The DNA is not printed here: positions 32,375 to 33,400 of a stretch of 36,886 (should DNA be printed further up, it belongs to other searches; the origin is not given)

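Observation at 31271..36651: Cluster of four sulfotransferase domains next to the Kdo/Lpt operon and a GT9 glycosyltransferase: candidate undescribed sulfation system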

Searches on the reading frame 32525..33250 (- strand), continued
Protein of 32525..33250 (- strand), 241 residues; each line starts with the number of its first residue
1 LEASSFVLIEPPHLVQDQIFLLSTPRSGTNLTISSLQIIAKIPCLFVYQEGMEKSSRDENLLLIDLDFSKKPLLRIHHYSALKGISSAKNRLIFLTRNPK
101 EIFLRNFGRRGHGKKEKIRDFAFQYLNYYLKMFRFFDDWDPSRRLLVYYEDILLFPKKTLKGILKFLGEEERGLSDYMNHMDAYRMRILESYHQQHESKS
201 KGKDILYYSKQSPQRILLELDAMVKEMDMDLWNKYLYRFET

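Call 47: find_encoding_contigs(protein=P0006, flank=10000, max_places=2)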
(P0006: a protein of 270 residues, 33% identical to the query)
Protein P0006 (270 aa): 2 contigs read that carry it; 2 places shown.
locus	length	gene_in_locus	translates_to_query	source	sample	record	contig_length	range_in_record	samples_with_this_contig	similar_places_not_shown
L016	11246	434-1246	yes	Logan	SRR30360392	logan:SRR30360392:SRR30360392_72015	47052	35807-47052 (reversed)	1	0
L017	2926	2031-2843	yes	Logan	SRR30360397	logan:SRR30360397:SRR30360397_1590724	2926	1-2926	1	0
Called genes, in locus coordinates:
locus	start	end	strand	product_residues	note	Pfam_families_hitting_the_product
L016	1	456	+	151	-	?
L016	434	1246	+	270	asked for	PF00685:Sulfotransfer_1 (weak)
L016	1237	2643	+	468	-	PF03407:Nucleotid_trans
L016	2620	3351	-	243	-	PF03567:Sulfotransfer_2 (weak)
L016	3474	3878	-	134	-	-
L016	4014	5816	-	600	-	PF04551:GcpE, PF26540:GcpE_C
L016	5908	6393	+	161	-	PF00731:AIRC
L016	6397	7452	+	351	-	PF22660:RS_preATP-grasp-like, PF02222:ATP-grasp, PF17769:PurK_C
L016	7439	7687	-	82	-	-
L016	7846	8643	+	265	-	-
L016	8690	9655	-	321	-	-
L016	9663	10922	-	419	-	PF00817:IMS, PF11798:IMS_HHH (weak), PF11799:IMS_C, PF13438:DUF4113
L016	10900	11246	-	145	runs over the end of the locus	PF00717:Peptidase_S24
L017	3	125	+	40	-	?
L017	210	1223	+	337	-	PF13524:Glyco_trans_1_2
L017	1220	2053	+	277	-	PF00685:Sulfotransfer_1 (weak)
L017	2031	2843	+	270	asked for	PF00685:Sulfotransfer_1 (weak)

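Call 48: fold_search(model_id=the predicted structure, library=pdb)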
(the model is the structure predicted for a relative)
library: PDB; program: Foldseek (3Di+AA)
matches with E <= 10: 1084; with E <= 0.001: 91
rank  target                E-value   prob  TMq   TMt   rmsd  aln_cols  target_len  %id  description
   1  1fml_A                4.0e-07  1.00  0.59  0.44   6.6       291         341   14  CRYSTAL STRUCTURE OF RETINOL DEHYDRATASE IN A COMPLEX WITH RETINOL AND PAP (released 2001-05-02)
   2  1x8k_A                1.3e-06  1.00  0.58  0.43   6.5       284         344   15  Crystal structure of retinol dehydratase in complex with anhydroretinol and inactive cofactor PAP (released 2005-02-08)
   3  5x2b_J                2.3e-06  1.00  0.56  0.50   6.4       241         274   17  Crystal structure of mouse sulfotransferase SULT7A1 complexed with PAP (released 2018-03-28)
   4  1x8l_A                3.5e-06  1.00  0.59  0.44   7.2       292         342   14  Crystal structure of retinol dehydratase in complex with all-trans-4-oxoretinol and inactive cofactor PAP (released 2005-02-08)
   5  5x2b_H                4.0e-06  1.00  0.55  0.49   7.0       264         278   17  Crystal structure of mouse sulfotransferase SULT7A1 complexed with PAP (released 2018-03-28)
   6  1fmj_A                4.7e-06  1.00  0.60  0.45   6.3       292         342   14  CRYSTAL STRUCTURE OF MERCURY DERIVATIVE OF RETINOL DEHYDRATASE IN A COMPLEX WITH RETINOL AND PAP (released 2001-05-02)
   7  1zd1_B                4.7e-06  1.00  0.49  0.48   6.6       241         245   13  Human Sulfortransferase SULT4A1 (released 2005-04-26)
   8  1x8j_A                5.7e-06  1.00  0.59  0.44   6.3       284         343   14  Crystal structure of retinol dehydratase in complex with androsterone and inactive cofactor PAP (released 2005-02-08)
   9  3bfx_B                6.4e-06  1.00  0.48  0.46  12.8       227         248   16  Crystal structure of human sulfotransferase SULT1C1 in complex with PAP (released 2007-12-04)
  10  1ov4                  7.2e-06  1.00  0.49  0.45   7.2       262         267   12  Crystal structure of human DHEA-ST complexed with androsterone (released 2004-02-17)
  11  22ga_B                9.6e-06  1.00  0.55  0.43   7.2       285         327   14  Crystal structure of sorghum sulfotransferase LGS1 reveals sulfation-assisted BC-ring formation in strigolactone biosy (released 2026-02-04)
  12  7r0s_A                1.0e-05  1.00  0.51  0.39   8.1       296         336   14  Structure of a cytosolic sulfotransferase of Anopheles gambiae (AGAP001425) in complex with vanillin (released 2022-08-10)
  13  2qp3                  1.2e-05  1.00  0.52  0.47   7.4       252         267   16  Identification and Characterization of Two Amino Acids Critical for the Substrate Inhibition of SULT2A1 (released 2008-07-29)
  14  2ad1                  1.2e-05  1.00  0.45  0.45  13.2       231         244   17  Human Sulfotransferase SULT1C2 (released 2005-08-02)
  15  3ap3_C                1.3e-05  1.00  0.45  0.39  12.1       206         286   17  Crystal structure of human tyrosylprotein sulfotransferase-2 complexed with PAP (released 2011-10-26)
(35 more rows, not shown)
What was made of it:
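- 32525..33279 (-): Type-A sulfotransferase. The ORF as read is 32525-33250 (241 aa, TTG start). The likely true start is the ATG at 33277-33279, put out of frame by the T9 tract at 33262-33270. Foldseek top hits are PAP-bound SULTs (call 48).
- TPSTs appear among the fold matches (call 48).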

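Call 59: find_related_loci(query=A1, collection=viral_contigs, flank=6000)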
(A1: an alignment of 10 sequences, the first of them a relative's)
Query A1 (241 aa) in viral_contigs; peptide patterns used: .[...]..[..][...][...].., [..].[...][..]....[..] (x = any residue, [..] = any of these).
106 stretches matched a pattern; 1 encode a relative of the query (tblastn E <= 1e-3); 1 distinct loci.
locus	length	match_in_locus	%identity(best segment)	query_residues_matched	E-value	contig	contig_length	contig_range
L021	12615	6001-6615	25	21-214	5e-8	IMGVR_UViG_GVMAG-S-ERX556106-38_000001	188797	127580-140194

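Call 60: search_protein_families(library=ncbifam, proteins=[L001:226-1212:-, L001:1209-2195:-, L001:2192-3064:-, L001:3093-4076:-, L001:4073-5053:-, L001:5284-5985:-], max_evalue=0.001)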
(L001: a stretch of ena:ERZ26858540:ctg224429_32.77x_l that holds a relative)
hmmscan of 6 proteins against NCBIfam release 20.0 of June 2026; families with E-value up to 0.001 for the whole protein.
L001:226-1212:- (328 aa): 10 families
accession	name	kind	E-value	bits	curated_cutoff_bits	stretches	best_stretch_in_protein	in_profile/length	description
NF049969.1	GlMnHpPKinHddA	equivalog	2.1e-51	175.4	600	1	2-318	3-328/338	D-glycero-D-manno-heptose 7-phosphate kinase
NF009948.0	PRK13412.1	equivalog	7.1e-27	93.5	721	2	86-298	725-937/974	bifunctional fucokinase/fucose-1-phosphate guanylyltransferase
TIGR00549.1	mevalon_kin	equivalog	8.4e-25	87.8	163.05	1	29-293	18-274/276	mevalonate kinase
NF003036.0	PRK03926.1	equivalog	2.5e-17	62.9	403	1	26-298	20-270/302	mevalonate kinase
NF003006.0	PRK03817.1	equivalog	4.5e-14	52.2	443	1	2-308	2-327/352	galactokinase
NF040957.1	Arch_PMK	equivalog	2.9e-09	36.9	500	1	21-319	13-310/316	phosphomevalonate kinase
NF001816.0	PRK00555.1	equivalog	4.5e-08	32.4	509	0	78-179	82-183/363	galactokinase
TIGR00131.1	gal_kin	equivalog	5.6e-07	28.8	226.65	0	180-292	241-346/388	galactokinase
NF003705.0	PRK05322.1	equivalog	5.7e-06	25.3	385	1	229-291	282-344/388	galactokinase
NF003472.0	PRK05101.1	equivalog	0.00012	21.1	499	0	79-157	104-182/382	galactokinase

L001:1209-2195:- (328 aa): 10 families
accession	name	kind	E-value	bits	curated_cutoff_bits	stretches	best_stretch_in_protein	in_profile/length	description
TIGR04380.1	myo_inos_iolG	equivalog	1.7e-30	106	355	1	3-321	4-322/330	inositol 2-dehydrogenase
NF040723.1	UDP-GlcNAcDh_Arch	equivalog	1.6e-24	87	450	1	1-315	1-294/302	UDP-N-acetylglucosamine 3-dehydrogenase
NF052479.1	LevoglcsnDh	equivalog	3e-22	78.9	650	1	43-214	60-231/386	levoglucosan dehydrogenase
NF008607.0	PRK11579.1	subfamily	1.6e-15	57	330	1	21-191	29-196/346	oxidoreductase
NF052679.1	InsChiInosDhIolG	equivalog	6.8e-15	54.9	540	1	4-192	6-193/343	bifunctional inositol 2-dehydrogenase/D-chiro-inositol 1-dehydrogenase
NF041392.1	XylDh_Gfo6_Halo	equivalog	9.4e-15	54.2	350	1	59-323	84-343/350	D-xylose 1-dehydrogenase Gfo6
NF058561.1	BT_2158_fam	equivalog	9.4e-15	54.1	750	1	4-143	39-182/487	glycoside 3-dehydrogenase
NF058563.1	BT_2159_fam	equivalog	3.6e-11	42.7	650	1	4-192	4-191/350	disaccharide 3-dehydrogenase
NF007574.0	PRK10206.1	equivalog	1.2e-08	34.4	352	1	53-178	61-181/345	oxidoreductase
NF009830.0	PRK13304.1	equivalog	1.6e-06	27.8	267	1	3-113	4-118/265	aspartate dehydrogenase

L001:2192-3064:- (290 aa): 230 families (the best 25 are shown)
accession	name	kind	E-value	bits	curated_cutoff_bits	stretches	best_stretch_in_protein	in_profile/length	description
NF005559.1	PRK07231.1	subfamily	1.3e-45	155.9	215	1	3-249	2-241/249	glucose 1-dehydrogenase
NF005806.0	PRK07666.1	equivalog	1.2e-42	145.9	286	1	2-197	4-195/239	3-ketoacyl-ACP reductase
NF004198.0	PRK05653.1-3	equivalog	3.4e-40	138.1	296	1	3-249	5-240/248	3-oxoacyl-ACP reductase FabG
NF004791.0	PRK06138.1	equivalog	4.9e-40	137.4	312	1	1-249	1-243/252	SDR family oxidoreductase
NF009466.0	PRK12826.1-2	subfamily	5.5e-40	137.4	222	1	5-250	3-239/248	3-oxoacyl-ACP reductase FabG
NF004825.0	PRK06181.1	equivalog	1.7e-38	132.4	215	1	3-208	4-205/268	SDR family oxidoreductase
NF006074.0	PRK08220.1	equivalog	1.2e-37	129.9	312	1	1-230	4-216/251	2,3-dihydro-2,3-dihydroxybenzoate dehydrogenase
NF004203.0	PRK05653.2-4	subfamily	2e-37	129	313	1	2-248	3-249/260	3-oxoacyl-ACP reductase FabG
TIGR04316.1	dhbA_paeA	equivalog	2.1e-37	129.1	300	1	8-230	1-216/250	2,3-dihydro-2,3-dihydroxybenzoate dehydrogenase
NF005672.0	PRK07454.1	equivalog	5e-37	127.4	234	1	5-195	6-192/241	SDR family oxidoreductase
NF005909.0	PRK07890.1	subfamily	1.8e-36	125.8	258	1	2-249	4-251/260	short chain dehydrogenase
NF006070.0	PRK08213.1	subfamily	2.6e-36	125.5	279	1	2-250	9-251/259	gluconate 5-dehydrogenase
TIGR03971.1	SDR_subfam_1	subfamily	3.9e-36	124.8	300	1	4-248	2-261/271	mycofactocin-coupled SDR family oxidoreductase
TIGR01830.1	3oxo_ACP_reduc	equivalog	9.3e-36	123.7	297.75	1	8-250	1-233/239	3-oxoacyl-[acyl-carrier-protein] reductase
NF005372.1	PRK06914.1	subfamily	1.6e-35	122.7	320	1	6-207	3-201/279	SDR family oxidoreductase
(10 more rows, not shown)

L001:3093-4076:- (327 aa): 27 families (the best 25 are shown)
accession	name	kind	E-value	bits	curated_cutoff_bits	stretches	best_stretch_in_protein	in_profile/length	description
TIGR01179.1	galE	equivalog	1.1e-41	142.7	262.3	1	5-311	3-328/332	UDP-glucose 4-epimerase GalE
TIGR01181.1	dTDP_gluc_dehyt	equivalog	3.6e-39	134.7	365.1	1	4-316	2-319/321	dTDP-glucose 4,6-dehydratase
TIGR04180.1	EDH_00030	hypoth_equivalog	2e-32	112.5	475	1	5-258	2-257/297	NAD-dependent 4,6-dehydratase LegB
NF011728.1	PRK15181.1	equivalog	7.1e-20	71.3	760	1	2-311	16-340/348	Vi polysaccharide biosynthesis UDP-N-acetylglucosaminuronic acid C-4 epimerase TviC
NF007956.0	PRK10675.1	subfamily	1.3e-19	70.5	394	1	4-157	3-160/338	UDP-glucose 4-epimerase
NF007582.0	PRK10217.1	equivalog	2.6e-19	69.5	698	1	1-314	1-338/355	dTDP-glucose 4,6-dehydratase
NF042422.1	oxyalk_red_OleD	equivalog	1.9e-18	66.9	580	1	5-126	4-115/329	2-alkyl-3-oxoalkanoate reductase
TIGR02622.1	CDP_4_6_dhtase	equivalog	2.4e-18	66.4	278.45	1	2-164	5-172/352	CDP-glucose 4,6-dehydratase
TIGR02197.1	heptose_epim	equivalog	1.1e-17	64.2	274.6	1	6-241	3-244/316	ADP-glyceromanno-heptose 6-epimerase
NF007490.0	PRK10084.1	subfamily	2.9e-17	62.7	649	1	4-315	3-342/361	dTDP-glucose 4,6-dehydratase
TIGR03466.1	HpnA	hypoth_equivalog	7.9e-16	57.8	367.65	1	4-159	3-154/327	hopanoid-associated sugar epimerase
NF042423.1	oxyalk_red_Shew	equivalog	1.2e-15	57.5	580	1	2-157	9-156/331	2-alkyl-3-oxoalkanoate reductase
TIGR01472.1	gmd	equivalog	1.4e-15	57.3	415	1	4-232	3-245/342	GDP-mannose 4,6-dehydratase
NF047922.1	GDPFucSynFcl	equivalog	8e-14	51.8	500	1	70-311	53-304/308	GDP-L-fucose synthase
NF008872.0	PRK11908.1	equivalog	2.9e-13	49.6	294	1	1-257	1-267/349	bifunctional UDP-4-keto-pentose/UDP-xylose synthase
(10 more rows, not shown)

L001:4073-5053:- (326 aa): 11 families
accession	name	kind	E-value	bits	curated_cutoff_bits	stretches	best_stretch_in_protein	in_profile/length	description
NF047588.1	GlcsyltransPgfSStrep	equivalog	1e-67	228.5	500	1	4-305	3-304/308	glycosyltransferase PgfS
NF007986.1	PRK10714.1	equivalog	6.7e-40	137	529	1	4-308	8-313/316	undecaprenyl-phosphate 4-deoxy-4-formamido-L-arabinose transferase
NF007482.0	PRK10073.1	equivalog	4e-08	32.6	423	1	2-108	6-109/334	glycosyltransferase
TIGR03937.1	PgaC_IcaA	equivalog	2.9e-07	29.8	422.3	1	2-95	45-136/407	poly-beta-1,6-N-acetyl-D-glucosamine synthase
TIGR04182.1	glyco_TIGR04182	equivalog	5.8e-07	29.2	325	0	4-153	2-141/293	S-layer glycoprotein N-glycosyltransferase AglJ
NF041875.1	EPS_EpsD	equivalog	9.3e-07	28.5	370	1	4-116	1-111/325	exopolysaccharide biosynthesis glycosyltransferase EpsD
NF050050.1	ProtGlycPglI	equivalog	8.4e-06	25.4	500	1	1-119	1-118/306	GalNAc(5)-diNAcBac-PP-undecaprenol beta-1,3-glucosyltransferase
TIGR03111.1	glyc2_xrt_Gpos1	hypoth_equivalog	8.6e-05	21.5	363.95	1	1-117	48-164/439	TIGR03111 family XrtG-associated glycosyltransferase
TIGR04283.1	glyco_like_mftF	equivalog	0.0002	21.1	182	1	4-53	1-48/221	TIGR04283 family arsenosugar biosynthesis glycosyltransferase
TIGR03965.1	mycofact_glyco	equivalog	0.00044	19.2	280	1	4-100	76-170/467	mycofactocin biosynthesis glycosyltransferase MftF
NF038299.1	EPS_HpsN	equivalog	0.00076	18.5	425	0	2-112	1-109/317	hormogonium polysaccharide biosynthesis glycosyltransferase HpsN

L001:5284-5985:- (233 aa): 8 families
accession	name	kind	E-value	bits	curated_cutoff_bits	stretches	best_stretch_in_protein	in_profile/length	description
TIGR02134.1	transald_staph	equivalog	3e-93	311.8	281.95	1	2-233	4-235/236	transaldolase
TIGR00875.1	fsa_talC_mipB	equivalog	1.5e-27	96.4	245.95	1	5-222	2-208/213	fructose-6-phosphate aldolase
NF009299.0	PRK12656.1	equivalog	2.9e-18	66.2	214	1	6-204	3-196/222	fructose-6-phosphate aldolase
NF009296.0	PRK12653.1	subfamily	3.9e-13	49.7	306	1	5-196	2-186/220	fructose-6-phosphate aldolase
NF003026.0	PRK03903.1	equivalog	4.3e-09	36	344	1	64-147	102-190/323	transaldolase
NF002881.0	PRK03343.1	subfamily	7.6e-08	31.8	367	1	67-130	118-179/370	transaldolase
NF007080.0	PRK09533.1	equivalog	2.2e-05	22.5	712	1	67-130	118-179/949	bifunctional transaldolase/phosoglucose isomerase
TIGR00876.1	tal_mycobact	equivalog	0.00025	20.5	233.75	0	71-131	111-169/350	transaldolase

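Call 75: search_protein_families(library=pfam, proteins=[L009:430-1557:-, L009:1595-2668:-, L009:2640-3359:-, L009:3387-4100:-, L009:4116-4937:-, L009:4939-5835:-, L009:5842-6684:-, L009:6681-7505:-, L009:7630-8502:-, L009:8716-9555:+], max_evalue=0.01)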
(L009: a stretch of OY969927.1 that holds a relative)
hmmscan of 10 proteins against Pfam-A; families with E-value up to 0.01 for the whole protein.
L009:430-1557:- (375 aa): 2 families
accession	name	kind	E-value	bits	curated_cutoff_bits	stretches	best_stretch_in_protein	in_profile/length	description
PF13578.12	Methyltransf_24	-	1.2e-11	45.8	26.3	1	193-295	1-104/105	Methyltransferase domain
PF04989.18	RMNT_CmcI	-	3.7e-06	27.2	23.2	1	188-332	32-178/206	Rhamnosyl O-methyltransferase/CmcI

L009:1595-2668:- (357 aa): 0 families

L009:2640-3359:- (239 aa): 1 family
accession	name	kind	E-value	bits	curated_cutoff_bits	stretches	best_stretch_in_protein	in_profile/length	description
PF05050.19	Methyltransf_21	-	1.1e-21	78.2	22.7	1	51-220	5-172/173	Methyltransferase FkbM domain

L009:3387-4100:- (237 aa): 1 family
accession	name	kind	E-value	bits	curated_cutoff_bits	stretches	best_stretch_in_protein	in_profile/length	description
PF05050.19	Methyltransf_21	-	1.5e-18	67.9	22.7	1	34-170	1-150/173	Methyltransferase FkbM domain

L009:4116-4937:- (273 aa): 3 families
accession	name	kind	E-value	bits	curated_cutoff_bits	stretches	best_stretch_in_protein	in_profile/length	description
PF00535.33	Glycos_transf_2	-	5.7e-15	56.1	23.3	1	30-162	2-128/168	Glycosyl transferase family 2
PF10111.15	Glyco_tranf_2_2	-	1.6e-05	25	27.3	1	29-136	3-110/276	Glycosyltransferase like family 2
PF13641.12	Glyco_tranf_2_3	-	3.1e-05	24.5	27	1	28-131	3-104/230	Glycosyltransferase like family 2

L009:4939-5835:- (298 aa): 1 family
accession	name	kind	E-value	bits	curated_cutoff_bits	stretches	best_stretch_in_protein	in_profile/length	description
PF03414.19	Glyco_transf_6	-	1.1e-40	139.9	25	1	68-297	76-312/313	Glycosyltransferase family 6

L009:5842-6684:- (280 aa): 2 families
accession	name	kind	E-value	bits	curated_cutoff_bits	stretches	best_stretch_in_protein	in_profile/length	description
PF00535.33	Glycos_transf_2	-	1.6e-14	54.6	23.3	1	28-188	3-160/168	Glycosyl transferase family 2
PF13641.12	Glyco_tranf_2_3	-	1.3e-07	32.3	27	1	26-136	4-114/230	Glycosyltransferase like family 2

L009:6681-7505:- (274 aa): 2 families
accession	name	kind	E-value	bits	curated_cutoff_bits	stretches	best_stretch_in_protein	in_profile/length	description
PF00535.33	Glycos_transf_2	-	7.1e-19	68.8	23.3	1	25-143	2-117/168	Glycosyl transferase family 2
PF13641.12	Glyco_tranf_2_3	-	3.7e-10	40.6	27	1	25-169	5-147/230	Glycosyltransferase like family 2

L009:7630-8502:- (290 aa): 0 families

L009:8716-9555:+ (279 aa): 5 families
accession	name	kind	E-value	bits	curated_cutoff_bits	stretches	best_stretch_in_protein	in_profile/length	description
PF08241.18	Methyltransf_11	-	9.4e-11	42.6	21.2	1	79-175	2-95/95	Methyltransferase domain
PF13649.12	Methyltransf_25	-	1.5e-08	35.6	27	1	101-171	22-97/97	Methyltransferase domain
PF13489.12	Methyltransf_23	-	8.4e-07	29.3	27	1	73-179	22-120/164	Methyltransferase domain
PF13847.12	Methyltransf_31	-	1e-05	25.7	27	1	75-176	5-110/145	Methyltransferase domain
PF08242.18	Methyltransf_12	-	0.00021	22.4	30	1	92-173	12-98/98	Methyltransferase domain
